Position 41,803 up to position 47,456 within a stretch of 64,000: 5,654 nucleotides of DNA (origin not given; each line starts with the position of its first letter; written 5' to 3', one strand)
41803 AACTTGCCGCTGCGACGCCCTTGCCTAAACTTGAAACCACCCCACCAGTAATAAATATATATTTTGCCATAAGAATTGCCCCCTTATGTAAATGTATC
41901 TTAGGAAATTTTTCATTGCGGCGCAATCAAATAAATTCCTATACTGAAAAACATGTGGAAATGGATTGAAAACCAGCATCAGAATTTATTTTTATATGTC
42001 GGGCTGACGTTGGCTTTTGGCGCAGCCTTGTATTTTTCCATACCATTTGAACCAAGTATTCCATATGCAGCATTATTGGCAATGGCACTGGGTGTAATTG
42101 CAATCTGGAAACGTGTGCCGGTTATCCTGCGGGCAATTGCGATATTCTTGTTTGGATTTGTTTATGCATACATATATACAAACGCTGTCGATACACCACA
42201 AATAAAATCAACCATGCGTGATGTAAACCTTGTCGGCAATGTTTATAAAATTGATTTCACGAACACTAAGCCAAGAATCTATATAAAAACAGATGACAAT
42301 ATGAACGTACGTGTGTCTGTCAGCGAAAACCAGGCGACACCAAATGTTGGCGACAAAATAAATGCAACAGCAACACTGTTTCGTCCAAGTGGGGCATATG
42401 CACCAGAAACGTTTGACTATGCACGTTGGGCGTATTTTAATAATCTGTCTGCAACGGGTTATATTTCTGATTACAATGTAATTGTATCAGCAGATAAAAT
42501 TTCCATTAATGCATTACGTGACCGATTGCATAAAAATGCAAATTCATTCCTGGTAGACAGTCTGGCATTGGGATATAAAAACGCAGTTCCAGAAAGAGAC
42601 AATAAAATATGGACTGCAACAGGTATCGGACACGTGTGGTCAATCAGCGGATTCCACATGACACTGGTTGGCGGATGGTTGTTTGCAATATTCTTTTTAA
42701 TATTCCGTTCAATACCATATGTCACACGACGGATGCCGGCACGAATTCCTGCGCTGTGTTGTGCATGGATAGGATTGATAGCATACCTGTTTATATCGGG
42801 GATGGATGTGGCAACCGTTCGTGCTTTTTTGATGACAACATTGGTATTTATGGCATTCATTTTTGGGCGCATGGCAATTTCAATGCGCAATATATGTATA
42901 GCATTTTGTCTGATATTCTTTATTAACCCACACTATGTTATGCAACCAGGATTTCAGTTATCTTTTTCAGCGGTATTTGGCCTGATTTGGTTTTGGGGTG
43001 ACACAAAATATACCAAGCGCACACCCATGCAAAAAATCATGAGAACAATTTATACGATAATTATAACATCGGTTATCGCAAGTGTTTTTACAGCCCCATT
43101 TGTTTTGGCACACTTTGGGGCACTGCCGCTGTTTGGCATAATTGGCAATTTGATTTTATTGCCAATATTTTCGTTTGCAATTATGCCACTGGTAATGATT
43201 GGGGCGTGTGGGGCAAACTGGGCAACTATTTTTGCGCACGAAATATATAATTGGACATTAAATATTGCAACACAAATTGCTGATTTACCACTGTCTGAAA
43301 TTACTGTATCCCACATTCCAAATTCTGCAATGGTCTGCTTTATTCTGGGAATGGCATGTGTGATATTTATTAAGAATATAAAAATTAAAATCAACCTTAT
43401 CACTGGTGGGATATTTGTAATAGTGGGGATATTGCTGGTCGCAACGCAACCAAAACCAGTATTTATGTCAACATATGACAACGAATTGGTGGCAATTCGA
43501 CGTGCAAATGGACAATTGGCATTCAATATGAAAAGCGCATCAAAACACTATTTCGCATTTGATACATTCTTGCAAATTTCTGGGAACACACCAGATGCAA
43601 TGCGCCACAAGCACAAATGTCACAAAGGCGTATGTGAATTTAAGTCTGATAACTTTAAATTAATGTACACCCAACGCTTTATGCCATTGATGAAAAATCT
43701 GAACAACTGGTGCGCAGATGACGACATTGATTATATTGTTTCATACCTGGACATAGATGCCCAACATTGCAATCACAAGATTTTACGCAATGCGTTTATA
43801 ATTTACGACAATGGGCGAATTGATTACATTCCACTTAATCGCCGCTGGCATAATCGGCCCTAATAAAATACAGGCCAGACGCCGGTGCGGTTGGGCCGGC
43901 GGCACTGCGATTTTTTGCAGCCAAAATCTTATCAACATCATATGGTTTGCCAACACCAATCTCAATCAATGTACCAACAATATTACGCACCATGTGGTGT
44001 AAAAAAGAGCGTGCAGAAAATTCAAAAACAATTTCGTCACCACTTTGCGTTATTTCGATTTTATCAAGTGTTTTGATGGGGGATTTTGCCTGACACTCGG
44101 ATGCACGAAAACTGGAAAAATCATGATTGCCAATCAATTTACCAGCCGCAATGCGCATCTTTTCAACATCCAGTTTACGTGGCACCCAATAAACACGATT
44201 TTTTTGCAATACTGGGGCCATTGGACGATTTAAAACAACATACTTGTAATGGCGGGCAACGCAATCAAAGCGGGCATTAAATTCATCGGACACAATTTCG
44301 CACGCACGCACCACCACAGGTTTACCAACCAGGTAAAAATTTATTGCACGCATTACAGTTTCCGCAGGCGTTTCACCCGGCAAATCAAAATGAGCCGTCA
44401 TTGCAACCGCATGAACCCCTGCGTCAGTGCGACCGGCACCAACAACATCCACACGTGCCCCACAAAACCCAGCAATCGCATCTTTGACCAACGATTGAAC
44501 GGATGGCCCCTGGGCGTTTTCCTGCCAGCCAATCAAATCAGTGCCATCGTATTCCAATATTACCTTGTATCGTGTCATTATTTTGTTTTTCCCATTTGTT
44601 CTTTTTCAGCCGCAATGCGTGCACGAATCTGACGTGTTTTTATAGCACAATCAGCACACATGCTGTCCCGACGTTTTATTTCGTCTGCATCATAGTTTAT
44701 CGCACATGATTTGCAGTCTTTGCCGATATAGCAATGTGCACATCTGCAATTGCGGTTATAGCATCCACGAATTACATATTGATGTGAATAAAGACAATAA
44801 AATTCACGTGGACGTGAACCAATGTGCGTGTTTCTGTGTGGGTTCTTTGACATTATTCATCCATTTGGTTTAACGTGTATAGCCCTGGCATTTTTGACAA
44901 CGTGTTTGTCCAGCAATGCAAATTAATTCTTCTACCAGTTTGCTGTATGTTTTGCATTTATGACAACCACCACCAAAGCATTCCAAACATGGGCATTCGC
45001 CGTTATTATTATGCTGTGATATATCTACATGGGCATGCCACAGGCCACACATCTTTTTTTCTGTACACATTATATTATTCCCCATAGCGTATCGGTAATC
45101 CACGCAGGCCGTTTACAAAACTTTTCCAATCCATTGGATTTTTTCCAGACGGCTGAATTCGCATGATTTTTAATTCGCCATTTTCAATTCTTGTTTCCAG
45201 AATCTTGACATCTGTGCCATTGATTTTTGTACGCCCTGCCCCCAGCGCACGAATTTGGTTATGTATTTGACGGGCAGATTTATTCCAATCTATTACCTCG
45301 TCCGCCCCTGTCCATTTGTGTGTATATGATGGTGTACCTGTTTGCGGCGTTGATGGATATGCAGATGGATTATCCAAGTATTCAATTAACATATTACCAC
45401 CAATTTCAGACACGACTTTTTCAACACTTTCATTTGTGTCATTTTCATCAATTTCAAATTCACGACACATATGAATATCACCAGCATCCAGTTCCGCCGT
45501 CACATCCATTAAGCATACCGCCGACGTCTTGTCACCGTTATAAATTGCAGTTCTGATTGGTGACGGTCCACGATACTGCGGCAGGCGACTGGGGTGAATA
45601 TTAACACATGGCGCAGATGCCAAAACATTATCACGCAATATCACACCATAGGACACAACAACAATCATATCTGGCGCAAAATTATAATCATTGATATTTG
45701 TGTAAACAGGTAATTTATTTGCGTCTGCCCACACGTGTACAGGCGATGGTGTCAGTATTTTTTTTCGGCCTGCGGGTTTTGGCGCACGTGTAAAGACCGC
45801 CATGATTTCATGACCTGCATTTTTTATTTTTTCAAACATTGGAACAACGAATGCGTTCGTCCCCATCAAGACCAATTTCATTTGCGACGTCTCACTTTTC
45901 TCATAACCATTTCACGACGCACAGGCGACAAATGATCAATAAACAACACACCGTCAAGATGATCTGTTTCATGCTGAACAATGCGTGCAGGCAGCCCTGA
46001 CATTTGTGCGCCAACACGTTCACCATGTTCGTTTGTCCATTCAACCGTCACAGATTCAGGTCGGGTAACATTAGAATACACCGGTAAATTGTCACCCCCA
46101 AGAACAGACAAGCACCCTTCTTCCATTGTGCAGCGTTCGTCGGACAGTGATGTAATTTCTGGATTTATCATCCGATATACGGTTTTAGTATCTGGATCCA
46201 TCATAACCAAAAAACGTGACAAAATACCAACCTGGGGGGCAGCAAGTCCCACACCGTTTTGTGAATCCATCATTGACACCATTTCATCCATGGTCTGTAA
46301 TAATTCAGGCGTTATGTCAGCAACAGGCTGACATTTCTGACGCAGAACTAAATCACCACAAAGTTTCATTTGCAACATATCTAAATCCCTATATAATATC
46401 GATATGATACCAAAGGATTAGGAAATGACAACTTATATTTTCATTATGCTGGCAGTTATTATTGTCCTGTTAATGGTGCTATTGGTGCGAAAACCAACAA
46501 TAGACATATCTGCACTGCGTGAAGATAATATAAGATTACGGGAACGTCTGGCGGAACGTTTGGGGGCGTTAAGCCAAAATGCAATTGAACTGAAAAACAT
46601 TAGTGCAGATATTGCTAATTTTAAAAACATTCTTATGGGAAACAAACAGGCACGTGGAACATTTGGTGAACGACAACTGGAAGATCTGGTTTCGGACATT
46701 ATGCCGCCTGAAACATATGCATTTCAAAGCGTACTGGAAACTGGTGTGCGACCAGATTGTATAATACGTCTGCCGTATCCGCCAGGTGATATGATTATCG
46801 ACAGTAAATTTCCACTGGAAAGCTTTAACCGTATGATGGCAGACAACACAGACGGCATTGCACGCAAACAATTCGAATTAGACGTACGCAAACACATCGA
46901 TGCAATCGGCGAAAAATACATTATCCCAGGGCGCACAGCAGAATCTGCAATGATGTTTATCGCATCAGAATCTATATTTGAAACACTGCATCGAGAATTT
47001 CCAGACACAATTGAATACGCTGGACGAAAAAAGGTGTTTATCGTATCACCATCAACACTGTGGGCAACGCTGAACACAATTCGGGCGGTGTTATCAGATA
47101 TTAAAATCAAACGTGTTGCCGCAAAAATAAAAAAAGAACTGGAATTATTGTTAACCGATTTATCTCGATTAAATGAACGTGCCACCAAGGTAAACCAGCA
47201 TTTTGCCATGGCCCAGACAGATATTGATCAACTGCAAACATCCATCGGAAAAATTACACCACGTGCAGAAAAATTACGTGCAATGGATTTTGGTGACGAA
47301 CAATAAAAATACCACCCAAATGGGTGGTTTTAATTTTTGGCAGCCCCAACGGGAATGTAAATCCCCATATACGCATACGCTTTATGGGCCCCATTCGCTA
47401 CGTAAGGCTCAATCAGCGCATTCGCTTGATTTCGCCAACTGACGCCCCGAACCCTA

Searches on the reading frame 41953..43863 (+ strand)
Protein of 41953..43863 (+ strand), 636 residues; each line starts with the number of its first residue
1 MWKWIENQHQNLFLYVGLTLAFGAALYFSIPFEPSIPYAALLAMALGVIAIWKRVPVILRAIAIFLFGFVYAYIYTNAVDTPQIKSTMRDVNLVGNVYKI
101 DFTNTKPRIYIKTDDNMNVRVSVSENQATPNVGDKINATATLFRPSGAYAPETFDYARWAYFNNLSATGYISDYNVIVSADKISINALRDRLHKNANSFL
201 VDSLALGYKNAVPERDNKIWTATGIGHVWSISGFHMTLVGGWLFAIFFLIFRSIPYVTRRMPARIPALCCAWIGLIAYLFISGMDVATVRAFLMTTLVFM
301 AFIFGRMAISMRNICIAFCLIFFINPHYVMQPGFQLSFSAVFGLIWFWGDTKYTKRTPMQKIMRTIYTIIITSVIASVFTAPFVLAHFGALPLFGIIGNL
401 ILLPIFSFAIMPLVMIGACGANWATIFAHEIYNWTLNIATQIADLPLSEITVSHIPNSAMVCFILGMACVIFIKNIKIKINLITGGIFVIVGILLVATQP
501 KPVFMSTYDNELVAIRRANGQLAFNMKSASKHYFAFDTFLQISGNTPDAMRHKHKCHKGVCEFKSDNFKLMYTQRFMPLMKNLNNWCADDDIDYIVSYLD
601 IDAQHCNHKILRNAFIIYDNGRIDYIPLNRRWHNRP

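Call 8: search_protein_families(library=pfam, proteins=[window:41953-43863:+], max_evalue=0.01)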
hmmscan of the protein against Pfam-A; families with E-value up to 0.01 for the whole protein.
window:41953-43863:+ (636 aa): 2 families
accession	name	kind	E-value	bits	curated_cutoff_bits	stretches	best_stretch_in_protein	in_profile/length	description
PF03772.21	Competence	-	1.8e-50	172.3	23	1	204-473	1-266/270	Competence protein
PF13567.11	DUF4131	-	6.9e-13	49.1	31.6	1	38-173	10-161/165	Domain of unknown function (DUF4131)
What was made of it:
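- ComEC is encoded in the window at 41953-43863 (Pfam Competence, 1.8e-50, call 8).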

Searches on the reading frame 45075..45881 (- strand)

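Call 76: search_protein_families(library=pfam, proteins=[window:45075-45881:-], max_evalue=0.001)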
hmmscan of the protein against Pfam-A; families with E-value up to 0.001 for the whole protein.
window:45075-45881:- (268 aa): 2 families
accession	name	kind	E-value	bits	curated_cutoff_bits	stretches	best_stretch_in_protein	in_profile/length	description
PF00551.24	Formyl_trans_N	-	5.2e-26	91.9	26.1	1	2-168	2-180/181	Formyl transferase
PF02911.23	Formyl_trans_C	-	1.8e-11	44.6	21.1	1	193-235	5-50/100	Formyl transferase, C-terminal domain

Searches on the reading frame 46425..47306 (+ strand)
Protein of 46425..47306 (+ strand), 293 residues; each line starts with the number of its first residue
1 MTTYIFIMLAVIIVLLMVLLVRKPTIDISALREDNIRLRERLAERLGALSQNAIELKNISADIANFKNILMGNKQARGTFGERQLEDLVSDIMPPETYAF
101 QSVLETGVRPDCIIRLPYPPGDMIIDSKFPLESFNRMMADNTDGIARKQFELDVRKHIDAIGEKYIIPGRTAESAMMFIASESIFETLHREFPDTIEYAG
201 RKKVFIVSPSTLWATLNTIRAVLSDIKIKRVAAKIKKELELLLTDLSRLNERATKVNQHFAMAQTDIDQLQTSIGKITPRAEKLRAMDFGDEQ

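Call 76: search_protein_families(library=pfam, proteins=[window:46425-47306:+], max_evalue=0.001)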
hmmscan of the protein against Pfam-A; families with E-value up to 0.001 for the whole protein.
window:46425-47306:+ (293 aa): 1 family
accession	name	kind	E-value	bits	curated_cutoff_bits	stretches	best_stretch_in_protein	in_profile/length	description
PF02646.22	RmuC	-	1.4e-55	188.9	26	1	30-289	16-286/291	RmuC family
